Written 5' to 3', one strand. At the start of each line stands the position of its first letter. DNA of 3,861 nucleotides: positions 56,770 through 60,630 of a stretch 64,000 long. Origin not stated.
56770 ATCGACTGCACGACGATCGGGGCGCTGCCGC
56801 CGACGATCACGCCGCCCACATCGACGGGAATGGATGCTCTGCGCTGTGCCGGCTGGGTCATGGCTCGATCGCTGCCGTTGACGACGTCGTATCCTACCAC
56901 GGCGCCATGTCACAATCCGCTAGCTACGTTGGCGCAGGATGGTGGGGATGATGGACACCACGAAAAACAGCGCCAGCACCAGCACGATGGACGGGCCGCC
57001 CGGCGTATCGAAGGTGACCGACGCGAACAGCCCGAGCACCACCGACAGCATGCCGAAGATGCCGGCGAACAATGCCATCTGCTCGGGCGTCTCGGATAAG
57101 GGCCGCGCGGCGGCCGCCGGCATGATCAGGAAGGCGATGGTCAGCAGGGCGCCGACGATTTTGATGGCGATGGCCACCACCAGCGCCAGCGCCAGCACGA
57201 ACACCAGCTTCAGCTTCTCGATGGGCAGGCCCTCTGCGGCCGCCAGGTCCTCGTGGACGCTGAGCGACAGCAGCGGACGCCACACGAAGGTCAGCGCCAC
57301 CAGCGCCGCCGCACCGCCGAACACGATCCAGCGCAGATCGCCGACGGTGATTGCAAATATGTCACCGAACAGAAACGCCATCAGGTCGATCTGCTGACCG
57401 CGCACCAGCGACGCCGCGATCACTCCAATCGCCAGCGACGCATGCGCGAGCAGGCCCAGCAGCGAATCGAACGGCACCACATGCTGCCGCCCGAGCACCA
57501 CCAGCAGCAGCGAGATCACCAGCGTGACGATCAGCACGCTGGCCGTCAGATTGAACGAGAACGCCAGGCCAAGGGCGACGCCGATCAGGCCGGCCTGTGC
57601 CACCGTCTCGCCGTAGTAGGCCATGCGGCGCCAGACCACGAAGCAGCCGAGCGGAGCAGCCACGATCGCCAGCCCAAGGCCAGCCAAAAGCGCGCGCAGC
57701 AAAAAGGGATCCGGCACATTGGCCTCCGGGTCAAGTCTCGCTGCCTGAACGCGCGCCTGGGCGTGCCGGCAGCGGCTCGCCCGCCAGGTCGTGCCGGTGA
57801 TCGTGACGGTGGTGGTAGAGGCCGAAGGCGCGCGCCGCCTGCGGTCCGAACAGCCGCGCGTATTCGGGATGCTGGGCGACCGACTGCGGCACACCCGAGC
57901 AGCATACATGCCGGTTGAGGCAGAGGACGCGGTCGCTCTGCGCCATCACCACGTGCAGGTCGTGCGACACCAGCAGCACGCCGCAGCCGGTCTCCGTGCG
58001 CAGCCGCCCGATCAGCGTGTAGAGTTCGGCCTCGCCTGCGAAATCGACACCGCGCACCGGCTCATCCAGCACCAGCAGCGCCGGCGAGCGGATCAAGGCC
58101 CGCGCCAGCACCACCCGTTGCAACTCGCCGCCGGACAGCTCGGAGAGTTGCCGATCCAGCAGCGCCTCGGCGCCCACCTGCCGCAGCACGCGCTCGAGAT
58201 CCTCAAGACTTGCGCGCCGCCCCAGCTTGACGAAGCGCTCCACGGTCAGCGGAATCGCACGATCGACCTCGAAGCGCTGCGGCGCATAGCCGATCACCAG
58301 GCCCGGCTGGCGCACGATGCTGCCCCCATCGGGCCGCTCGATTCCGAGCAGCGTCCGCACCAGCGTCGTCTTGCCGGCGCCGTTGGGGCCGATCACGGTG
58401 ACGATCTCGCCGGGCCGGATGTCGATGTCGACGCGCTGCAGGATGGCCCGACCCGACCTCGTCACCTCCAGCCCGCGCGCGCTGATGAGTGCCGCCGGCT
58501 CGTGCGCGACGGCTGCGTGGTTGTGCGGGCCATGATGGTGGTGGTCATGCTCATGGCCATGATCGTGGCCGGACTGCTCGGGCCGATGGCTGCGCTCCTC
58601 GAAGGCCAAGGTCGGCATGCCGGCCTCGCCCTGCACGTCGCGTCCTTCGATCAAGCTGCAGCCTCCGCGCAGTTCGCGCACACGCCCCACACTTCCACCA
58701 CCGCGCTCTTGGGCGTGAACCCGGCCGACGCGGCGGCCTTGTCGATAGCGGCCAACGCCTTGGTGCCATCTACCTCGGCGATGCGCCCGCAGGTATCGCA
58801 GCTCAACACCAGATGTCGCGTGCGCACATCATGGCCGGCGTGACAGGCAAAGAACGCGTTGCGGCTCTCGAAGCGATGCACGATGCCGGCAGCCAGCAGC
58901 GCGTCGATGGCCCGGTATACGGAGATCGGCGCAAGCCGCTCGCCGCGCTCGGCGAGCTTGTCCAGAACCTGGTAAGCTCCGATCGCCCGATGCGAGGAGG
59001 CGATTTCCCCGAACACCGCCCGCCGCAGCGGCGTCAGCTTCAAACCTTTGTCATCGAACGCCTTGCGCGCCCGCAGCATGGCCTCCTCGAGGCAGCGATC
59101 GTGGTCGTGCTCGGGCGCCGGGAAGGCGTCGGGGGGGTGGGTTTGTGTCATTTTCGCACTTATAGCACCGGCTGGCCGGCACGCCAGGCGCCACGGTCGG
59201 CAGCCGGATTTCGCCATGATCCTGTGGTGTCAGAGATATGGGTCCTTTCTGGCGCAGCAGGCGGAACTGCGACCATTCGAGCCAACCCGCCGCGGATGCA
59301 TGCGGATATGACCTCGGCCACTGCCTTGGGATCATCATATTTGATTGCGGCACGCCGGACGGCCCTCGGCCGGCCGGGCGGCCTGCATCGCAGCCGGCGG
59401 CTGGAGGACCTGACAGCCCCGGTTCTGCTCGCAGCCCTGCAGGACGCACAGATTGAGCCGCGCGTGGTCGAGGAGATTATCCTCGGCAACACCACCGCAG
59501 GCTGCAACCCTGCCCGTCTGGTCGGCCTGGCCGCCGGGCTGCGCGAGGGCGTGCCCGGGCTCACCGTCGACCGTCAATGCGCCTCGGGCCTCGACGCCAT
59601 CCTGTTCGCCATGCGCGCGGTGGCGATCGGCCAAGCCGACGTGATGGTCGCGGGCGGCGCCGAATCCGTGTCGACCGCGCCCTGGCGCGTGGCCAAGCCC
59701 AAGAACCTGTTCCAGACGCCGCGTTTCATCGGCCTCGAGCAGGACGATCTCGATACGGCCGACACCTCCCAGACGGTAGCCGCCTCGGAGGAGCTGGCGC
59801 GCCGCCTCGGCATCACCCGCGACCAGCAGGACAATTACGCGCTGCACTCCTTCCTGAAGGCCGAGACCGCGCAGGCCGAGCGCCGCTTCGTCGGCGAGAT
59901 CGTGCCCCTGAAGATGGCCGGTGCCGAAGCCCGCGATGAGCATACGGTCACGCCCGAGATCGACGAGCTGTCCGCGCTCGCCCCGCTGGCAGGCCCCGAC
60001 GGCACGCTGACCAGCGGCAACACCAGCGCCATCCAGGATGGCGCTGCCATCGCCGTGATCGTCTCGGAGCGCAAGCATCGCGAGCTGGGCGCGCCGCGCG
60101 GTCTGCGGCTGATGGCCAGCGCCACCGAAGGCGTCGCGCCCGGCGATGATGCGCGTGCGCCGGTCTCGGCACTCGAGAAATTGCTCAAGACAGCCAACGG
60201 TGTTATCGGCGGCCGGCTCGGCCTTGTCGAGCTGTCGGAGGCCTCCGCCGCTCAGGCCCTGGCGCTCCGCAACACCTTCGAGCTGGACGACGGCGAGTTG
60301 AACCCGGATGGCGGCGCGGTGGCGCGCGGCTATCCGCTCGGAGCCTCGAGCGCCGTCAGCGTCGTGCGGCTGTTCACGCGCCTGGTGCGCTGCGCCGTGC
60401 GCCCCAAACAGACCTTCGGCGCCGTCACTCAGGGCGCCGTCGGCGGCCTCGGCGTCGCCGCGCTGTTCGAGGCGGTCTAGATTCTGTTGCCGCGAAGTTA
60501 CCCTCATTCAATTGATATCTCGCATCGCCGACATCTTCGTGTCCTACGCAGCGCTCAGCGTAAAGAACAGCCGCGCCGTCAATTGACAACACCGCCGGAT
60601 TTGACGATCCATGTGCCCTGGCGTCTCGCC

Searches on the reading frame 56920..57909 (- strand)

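Call 49: search_protein_families(library=pfam, proteins=[window:56920-57909:-], max_evalue=0.00001)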
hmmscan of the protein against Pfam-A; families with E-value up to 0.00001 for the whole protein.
window:56920-57909:- (329 aa): 2 families
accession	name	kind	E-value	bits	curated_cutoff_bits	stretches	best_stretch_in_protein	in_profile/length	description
PF00950.22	ABC-3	-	1.3e-62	212.1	20.1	1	68-321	3-256/258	ABC 3 transport family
PF01032.23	FecCD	-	3.5e-06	26.7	26.5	1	110-320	90-305/311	FecCD transport family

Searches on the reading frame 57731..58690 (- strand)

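Call 49: search_protein_families(library=pfam, proteins=[window:57731-58690:-], max_evalue=0.00001)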
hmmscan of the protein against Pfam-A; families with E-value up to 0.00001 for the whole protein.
window:57731-58690:- (319 aa): 3 families
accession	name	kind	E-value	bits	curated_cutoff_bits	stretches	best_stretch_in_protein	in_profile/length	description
PF00005.33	ABC_tran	-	9.8e-27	94.7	25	1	84-212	1-136/137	ABC transporter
PF13304.12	AAA_21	-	8.3e-10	39.7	27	0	156-247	209-302/304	AAA domain, putative AbiEii toxin, Type IV TA system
PF13191.12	AAA_16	-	1.4e-06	29.3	32.6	1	92-210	23-140/167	AAA ATPase domain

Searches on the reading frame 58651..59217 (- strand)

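Call 49: search_protein_families(library=pfam, proteins=[window:58651-59217:-], max_evalue=0.00001)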
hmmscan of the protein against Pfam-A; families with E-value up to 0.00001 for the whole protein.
window:58651-59217:- (188 aa): 1 family
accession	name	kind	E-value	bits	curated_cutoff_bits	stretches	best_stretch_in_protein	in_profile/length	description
PF01475.25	FUR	-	4.2e-10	40.3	23.1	1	57-176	2-120/121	Ferric uptake regulator family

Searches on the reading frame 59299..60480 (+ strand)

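Call 49: search_protein_families(library=pfam, proteins=[window:59299-60480:+], max_evalue=0.00001)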
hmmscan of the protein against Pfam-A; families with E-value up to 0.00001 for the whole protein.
window:59299-60480:+ (393 aa): 3 families
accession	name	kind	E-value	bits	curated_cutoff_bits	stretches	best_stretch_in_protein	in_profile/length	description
PF00108.29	Thiolase_N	-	3.9e-52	177.7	26.4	1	14-257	2-259/260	Thiolase, N-terminal domain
PF02803.24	Thiolase_C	-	4.4e-15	55.9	27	1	272-391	8-122/123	Thiolase, C-terminal domain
PF00109.32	ketoacyl-synt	-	6.8e-06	26.3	20.8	0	86-126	166-206/252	Beta-ketoacyl synthase, N-terminal domain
